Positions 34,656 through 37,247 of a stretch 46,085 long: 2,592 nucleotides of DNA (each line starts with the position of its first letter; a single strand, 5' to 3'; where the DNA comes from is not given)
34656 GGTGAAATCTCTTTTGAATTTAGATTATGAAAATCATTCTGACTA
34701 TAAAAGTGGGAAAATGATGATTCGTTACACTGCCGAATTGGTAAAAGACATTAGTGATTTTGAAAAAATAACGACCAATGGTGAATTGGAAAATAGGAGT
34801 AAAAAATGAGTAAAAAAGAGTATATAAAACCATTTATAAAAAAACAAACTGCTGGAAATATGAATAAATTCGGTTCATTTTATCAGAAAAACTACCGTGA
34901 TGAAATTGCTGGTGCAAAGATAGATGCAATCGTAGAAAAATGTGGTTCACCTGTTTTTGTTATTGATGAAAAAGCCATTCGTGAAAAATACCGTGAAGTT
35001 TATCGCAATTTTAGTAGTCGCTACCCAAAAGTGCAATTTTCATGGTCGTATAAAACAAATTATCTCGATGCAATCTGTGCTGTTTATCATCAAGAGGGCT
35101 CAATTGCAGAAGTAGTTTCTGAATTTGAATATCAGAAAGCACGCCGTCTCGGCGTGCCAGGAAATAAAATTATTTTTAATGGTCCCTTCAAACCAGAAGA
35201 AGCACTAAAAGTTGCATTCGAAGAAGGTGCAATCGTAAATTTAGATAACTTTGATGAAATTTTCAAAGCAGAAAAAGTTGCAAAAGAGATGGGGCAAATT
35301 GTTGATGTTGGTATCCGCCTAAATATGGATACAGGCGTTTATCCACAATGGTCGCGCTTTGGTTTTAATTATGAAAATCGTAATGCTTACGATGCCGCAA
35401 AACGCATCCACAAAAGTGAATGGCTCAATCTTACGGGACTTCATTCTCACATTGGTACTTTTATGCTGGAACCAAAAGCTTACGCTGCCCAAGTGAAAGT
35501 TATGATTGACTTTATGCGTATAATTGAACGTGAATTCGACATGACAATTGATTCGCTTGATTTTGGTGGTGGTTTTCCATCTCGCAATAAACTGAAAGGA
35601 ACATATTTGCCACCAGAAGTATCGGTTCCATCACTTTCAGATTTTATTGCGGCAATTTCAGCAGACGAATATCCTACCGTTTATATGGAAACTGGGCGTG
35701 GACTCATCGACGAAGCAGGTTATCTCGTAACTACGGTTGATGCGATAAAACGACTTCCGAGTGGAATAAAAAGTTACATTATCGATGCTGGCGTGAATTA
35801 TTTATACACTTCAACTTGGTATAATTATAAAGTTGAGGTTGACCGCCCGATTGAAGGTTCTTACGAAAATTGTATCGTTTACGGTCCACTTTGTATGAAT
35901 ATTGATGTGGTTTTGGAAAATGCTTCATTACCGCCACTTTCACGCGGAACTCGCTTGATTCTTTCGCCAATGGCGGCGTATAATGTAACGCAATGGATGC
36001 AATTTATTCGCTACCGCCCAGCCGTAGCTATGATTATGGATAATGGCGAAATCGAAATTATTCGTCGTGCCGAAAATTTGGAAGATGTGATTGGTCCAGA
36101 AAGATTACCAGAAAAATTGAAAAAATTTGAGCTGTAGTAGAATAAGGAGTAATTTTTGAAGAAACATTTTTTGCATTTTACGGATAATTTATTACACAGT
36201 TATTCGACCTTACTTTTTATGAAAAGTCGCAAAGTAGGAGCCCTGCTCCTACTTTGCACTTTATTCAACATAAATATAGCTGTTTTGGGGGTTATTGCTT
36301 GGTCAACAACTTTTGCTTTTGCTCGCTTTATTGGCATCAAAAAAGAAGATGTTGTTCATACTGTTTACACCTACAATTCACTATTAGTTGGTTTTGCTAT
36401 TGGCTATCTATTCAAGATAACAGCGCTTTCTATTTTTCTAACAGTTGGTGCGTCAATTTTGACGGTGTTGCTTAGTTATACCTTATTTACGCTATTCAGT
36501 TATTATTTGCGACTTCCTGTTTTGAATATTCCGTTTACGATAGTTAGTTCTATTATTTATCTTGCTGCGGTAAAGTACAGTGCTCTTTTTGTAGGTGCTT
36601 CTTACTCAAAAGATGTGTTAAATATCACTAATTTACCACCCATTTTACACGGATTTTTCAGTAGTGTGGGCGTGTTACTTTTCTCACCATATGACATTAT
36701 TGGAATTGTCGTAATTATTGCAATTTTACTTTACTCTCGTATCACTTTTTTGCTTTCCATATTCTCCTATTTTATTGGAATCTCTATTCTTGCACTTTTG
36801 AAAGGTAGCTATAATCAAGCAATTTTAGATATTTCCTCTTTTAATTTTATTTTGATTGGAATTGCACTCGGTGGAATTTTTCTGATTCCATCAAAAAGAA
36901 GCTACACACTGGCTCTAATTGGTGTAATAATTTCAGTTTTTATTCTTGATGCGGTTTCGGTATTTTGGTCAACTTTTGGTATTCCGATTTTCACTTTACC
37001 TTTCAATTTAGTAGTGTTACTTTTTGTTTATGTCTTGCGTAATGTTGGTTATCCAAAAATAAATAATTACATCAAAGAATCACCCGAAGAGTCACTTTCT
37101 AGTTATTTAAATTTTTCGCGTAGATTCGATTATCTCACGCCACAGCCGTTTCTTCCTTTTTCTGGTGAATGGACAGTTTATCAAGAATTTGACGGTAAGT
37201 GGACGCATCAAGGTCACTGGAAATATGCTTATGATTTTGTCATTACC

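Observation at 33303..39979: Six-gene operon combining a PqqD-like protein, an ATP-grasp ligase, a PLP decarboxylase, a UT-channel::M23-peptidase fusion, an OMP-like protein and a TPR protein: candidate undescribed biosynthesis/export system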

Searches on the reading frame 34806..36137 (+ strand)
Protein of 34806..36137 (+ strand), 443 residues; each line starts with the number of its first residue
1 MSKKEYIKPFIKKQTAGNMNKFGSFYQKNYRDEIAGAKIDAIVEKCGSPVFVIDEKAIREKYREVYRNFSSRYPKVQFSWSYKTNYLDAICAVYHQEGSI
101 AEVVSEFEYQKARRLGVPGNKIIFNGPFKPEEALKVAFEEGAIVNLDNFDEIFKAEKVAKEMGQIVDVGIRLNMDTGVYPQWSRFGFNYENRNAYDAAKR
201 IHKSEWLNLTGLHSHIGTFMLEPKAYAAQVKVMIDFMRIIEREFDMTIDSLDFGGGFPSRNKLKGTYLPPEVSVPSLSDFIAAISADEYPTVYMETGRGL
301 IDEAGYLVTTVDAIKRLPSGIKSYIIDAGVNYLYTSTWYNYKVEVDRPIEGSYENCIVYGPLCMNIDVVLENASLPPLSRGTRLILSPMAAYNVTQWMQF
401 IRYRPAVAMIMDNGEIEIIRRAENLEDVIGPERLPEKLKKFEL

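Call 3: search_protein_families(library=pfam, proteins=[window:34806-36137:+], max_evalue=0.01)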
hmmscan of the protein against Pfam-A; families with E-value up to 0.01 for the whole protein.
window:34806-36137:+ (443 aa): 3 families
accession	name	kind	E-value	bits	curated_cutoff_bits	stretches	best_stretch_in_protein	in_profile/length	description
PF02784.22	Orn_Arg_deC_N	-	1.6e-28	100.2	23.4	1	63-299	5-244/247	Pyridoxal-dependent decarboxylase, pyridoxal binding domain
PF00278.28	Orn_DAP_Arg_deC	-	1.9e-12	47.7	23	1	276-387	5-92/95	Pyridoxal-dependent decarboxylase, C-terminal sheet domain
PF01168.26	Ala_racemase_N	-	5e-06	26.8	24.1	1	108-240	58-181/220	Alanine racemase, N-terminal domain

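Call 4: search_protein_families(library=ncbifam, proteins=[window:34806-36137:+], max_evalue=0.01)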
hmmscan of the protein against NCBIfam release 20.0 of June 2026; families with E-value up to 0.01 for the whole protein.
window:34806-36137:+ (443 aa): 7 families
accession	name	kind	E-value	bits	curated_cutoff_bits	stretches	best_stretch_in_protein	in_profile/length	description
NF041039.1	FslC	exception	5.2e-61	206.7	500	1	32-421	12-414/418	rhizoferrin biosystnesis N-citrylornithine decarboxylase FslC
TIGR01048.1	lysA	equivalog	1.3e-57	195.2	297.9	1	29-430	6-414/417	diaminopimelate decarboxylase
NF052544.1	OrLyDeCDokD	equivalog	3.4e-34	118.2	700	1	25-430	19-457/461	ornithine/lysine decarboxylase DokD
TIGR03099.1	dCO2ase_PEP1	hypoth_equivalog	9.1e-25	87.5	478.45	1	28-392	4-378/398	pyridoxal-dependent decarboxylase, exosortase A system-associated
NF006515.0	PRK08961.1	equivalog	3.1e-21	75.1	802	1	44-395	499-843/861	bifunctional aspartate kinase/diaminopimelate decarboxylase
TIGR01047.1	nspC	equivalog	3.6e-05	22.4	409.05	1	198-421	148-370/380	carboxynorspermidine decarboxylase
NF003763.0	PRK05354.1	equivalog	0.0028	16.3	369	1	119-257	146-293/636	biosynthetic arginine decarboxylase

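Call 18: search_solved_structures(query=window:34806-36137:+, max_evalue=1e-10)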
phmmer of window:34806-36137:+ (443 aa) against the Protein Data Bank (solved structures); distinct sequences matched with E-value up to 1e-10: 38.
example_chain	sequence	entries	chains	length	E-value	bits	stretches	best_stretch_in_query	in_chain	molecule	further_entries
7kh2_A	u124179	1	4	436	5.4e-53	183.6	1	28-421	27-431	N-citrylornithine decarboxylase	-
1twi_A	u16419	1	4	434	7.8e-36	127.1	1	37-436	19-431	Diaminopimelate decarboxylase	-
1tuf_A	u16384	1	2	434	7.8e-36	127.1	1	37-436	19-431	Diaminopimelate decarboxylase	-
2p3e_A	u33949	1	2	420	8e-34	120.4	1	34-431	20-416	Diaminopimelate decarboxylase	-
7ru7_A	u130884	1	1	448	5.6e-27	97.9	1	35-432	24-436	L-glutamyl-[BtrI acyl-carrier protein] decarboxylase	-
2j66_A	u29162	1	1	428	6.9e-27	97.6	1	37-432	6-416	BTRK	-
4xg1_A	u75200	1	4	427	2.4e-26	95.8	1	26-431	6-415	Diaminopimelate decarboxylase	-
3c5q_A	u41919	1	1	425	4.4e-25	91.6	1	48-429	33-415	Diaminopimelate decarboxylase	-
5x7m_A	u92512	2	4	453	4.7e-25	91.5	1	33-434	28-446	Diaminopimelate decarboxylase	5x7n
2qgh_A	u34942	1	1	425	5.5e-25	91.3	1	48-429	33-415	Diaminopimelate decarboxylase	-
8d2y_A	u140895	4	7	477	3.5e-24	88.7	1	34-429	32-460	D-ornithine/D-lysine decarboxylase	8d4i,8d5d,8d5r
8d88_A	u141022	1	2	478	3.6e-24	88.7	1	34-429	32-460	D-ornithine/D-lysine decarboxylase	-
6n2h_A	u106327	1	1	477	3.9e-24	88.5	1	34-429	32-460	D-ornithine/D-lysine decarboxylase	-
10li_A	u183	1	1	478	4.1e-24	88.5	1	34-429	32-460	Diaminopimelate decarboxylase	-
2yxx_A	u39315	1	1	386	4.8e-24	88.2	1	42-428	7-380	Diaminopimelate decarboxylase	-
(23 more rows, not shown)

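Call 40: search_solved_structures(query=window:34806-36137:+, max_evalue=1e-26, show_alignments=5)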
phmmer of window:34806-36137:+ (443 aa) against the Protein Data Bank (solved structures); distinct sequences matched with E-value up to 1e-26: 6.
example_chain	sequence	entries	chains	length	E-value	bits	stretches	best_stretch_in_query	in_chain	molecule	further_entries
7kh2_A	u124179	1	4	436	5.4e-53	183.6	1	28-421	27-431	N-citrylornithine decarboxylase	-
1twi_A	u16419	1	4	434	7.8e-36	127.1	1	37-436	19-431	Diaminopimelate decarboxylase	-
1tuf_A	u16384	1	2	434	7.8e-36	127.1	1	37-436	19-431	Diaminopimelate decarboxylase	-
2p3e_A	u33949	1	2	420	8e-34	120.4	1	34-431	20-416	Diaminopimelate decarboxylase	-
7ru7_A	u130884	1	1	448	5.6e-27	97.9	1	35-432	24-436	L-glutamyl-[BtrI acyl-carrier protein] decarboxylase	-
2j66_A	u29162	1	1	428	6.9e-27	97.6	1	37-432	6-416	BTRK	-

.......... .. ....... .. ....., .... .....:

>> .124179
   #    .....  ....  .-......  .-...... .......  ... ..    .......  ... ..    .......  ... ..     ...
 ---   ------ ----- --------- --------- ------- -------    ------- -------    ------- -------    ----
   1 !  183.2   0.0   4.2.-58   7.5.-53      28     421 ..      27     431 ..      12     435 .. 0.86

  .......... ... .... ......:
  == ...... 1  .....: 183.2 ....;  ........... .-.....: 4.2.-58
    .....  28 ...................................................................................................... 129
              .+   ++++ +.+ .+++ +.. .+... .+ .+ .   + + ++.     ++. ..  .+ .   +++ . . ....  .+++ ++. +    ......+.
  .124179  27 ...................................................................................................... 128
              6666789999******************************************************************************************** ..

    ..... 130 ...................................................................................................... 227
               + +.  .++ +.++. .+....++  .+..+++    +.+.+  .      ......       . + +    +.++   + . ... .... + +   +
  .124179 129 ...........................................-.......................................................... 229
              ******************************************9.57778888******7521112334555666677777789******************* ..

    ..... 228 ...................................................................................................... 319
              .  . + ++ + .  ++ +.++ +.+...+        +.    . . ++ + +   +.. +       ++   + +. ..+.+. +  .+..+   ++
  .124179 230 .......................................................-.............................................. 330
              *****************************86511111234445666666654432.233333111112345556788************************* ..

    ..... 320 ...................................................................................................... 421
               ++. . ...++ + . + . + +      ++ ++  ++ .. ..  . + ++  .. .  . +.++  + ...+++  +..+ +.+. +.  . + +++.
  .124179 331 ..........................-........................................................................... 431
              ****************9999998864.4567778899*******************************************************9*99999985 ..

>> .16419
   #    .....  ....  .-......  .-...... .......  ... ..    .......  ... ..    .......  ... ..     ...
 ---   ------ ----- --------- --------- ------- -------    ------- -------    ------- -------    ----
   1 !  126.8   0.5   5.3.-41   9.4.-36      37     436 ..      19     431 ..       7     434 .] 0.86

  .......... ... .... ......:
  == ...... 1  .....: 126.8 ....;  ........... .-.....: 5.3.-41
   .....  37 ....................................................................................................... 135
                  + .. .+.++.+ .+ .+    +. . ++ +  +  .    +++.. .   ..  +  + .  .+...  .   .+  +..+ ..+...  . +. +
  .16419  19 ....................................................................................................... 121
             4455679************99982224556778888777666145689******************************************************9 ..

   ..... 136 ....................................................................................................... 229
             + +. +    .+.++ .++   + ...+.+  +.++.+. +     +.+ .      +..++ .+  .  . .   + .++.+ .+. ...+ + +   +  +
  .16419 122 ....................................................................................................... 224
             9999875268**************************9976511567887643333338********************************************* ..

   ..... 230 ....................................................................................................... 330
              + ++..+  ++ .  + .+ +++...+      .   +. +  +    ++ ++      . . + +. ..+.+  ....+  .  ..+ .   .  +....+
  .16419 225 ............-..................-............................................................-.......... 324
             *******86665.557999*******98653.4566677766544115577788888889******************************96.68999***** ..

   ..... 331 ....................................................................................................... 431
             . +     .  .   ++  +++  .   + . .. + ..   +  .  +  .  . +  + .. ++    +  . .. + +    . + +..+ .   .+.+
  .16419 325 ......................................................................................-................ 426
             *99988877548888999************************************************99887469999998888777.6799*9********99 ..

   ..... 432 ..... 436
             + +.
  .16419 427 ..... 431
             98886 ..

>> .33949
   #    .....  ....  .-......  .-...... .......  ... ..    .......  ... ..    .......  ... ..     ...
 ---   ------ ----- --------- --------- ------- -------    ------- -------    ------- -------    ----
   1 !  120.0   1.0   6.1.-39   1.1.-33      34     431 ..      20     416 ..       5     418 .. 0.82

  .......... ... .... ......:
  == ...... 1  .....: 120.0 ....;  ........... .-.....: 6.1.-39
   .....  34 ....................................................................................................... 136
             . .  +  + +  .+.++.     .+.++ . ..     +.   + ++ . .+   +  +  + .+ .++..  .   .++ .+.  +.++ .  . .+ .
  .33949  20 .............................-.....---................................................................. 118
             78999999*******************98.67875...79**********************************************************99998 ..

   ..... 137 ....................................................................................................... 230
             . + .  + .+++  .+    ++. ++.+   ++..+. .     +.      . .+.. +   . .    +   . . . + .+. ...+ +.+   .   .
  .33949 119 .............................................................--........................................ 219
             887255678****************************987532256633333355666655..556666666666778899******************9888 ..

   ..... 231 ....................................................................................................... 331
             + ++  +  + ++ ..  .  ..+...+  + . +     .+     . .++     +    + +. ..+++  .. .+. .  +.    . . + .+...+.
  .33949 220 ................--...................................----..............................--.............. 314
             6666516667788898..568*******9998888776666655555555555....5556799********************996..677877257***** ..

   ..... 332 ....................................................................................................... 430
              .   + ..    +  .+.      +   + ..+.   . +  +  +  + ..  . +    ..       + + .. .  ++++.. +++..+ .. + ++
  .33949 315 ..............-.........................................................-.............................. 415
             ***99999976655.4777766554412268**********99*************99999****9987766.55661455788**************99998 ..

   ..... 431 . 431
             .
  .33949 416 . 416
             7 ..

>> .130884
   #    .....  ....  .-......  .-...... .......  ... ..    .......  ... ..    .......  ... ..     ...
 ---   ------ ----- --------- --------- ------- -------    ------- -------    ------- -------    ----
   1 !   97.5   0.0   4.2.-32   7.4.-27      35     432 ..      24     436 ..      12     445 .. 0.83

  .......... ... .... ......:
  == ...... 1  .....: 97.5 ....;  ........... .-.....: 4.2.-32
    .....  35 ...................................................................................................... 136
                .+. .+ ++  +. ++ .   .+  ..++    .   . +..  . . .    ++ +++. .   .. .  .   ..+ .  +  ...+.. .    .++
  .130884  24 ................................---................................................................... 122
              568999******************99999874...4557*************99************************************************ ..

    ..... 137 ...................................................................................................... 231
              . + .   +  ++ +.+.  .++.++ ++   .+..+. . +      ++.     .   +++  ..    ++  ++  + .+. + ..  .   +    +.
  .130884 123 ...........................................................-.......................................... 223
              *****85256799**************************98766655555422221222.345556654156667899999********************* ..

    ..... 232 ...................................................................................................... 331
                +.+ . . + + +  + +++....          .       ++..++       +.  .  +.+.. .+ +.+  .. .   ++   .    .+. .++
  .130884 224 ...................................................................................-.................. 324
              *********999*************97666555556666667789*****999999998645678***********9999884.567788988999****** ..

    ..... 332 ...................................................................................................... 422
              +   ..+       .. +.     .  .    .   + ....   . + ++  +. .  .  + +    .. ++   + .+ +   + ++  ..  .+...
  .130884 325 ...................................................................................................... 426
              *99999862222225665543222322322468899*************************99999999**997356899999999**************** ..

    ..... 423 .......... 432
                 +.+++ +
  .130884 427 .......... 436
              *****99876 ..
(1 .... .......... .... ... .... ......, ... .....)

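Call 85: search_protein_families(library=padloc, proteins=[window:34806-36137:+], max_evalue=0.001)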
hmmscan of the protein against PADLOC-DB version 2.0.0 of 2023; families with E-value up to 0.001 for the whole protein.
window:34806-36137:+ (443 aa): 0 families

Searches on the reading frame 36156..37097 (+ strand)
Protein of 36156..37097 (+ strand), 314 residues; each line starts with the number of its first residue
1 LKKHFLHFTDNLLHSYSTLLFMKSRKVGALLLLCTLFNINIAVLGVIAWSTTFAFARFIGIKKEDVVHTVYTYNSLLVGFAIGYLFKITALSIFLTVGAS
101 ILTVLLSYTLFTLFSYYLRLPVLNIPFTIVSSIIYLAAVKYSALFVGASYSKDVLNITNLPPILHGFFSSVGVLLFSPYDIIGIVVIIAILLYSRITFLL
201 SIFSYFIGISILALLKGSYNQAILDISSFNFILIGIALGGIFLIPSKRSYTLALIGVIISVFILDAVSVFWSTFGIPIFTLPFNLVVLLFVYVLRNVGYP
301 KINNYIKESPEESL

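Call 48: search_solved_structures(query=window:36156-37097:+, max_evalue=1e-10, show_alignments=3)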
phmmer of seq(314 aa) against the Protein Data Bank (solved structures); distinct sequences matched with E-value up to 1e-10: 4.
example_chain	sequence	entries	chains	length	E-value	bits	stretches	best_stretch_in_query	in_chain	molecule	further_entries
3me1_A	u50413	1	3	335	3.6e-22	82.7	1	2-293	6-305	Urea transporter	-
3k3f_A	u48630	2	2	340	3.8e-22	82.6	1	2-293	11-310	Urea transporter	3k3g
3m6e_A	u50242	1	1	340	1.3e-21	80.9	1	2-293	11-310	Putative urea transporter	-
8blo_A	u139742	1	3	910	9.5e-18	68.2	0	5-296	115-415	Urea transporter 2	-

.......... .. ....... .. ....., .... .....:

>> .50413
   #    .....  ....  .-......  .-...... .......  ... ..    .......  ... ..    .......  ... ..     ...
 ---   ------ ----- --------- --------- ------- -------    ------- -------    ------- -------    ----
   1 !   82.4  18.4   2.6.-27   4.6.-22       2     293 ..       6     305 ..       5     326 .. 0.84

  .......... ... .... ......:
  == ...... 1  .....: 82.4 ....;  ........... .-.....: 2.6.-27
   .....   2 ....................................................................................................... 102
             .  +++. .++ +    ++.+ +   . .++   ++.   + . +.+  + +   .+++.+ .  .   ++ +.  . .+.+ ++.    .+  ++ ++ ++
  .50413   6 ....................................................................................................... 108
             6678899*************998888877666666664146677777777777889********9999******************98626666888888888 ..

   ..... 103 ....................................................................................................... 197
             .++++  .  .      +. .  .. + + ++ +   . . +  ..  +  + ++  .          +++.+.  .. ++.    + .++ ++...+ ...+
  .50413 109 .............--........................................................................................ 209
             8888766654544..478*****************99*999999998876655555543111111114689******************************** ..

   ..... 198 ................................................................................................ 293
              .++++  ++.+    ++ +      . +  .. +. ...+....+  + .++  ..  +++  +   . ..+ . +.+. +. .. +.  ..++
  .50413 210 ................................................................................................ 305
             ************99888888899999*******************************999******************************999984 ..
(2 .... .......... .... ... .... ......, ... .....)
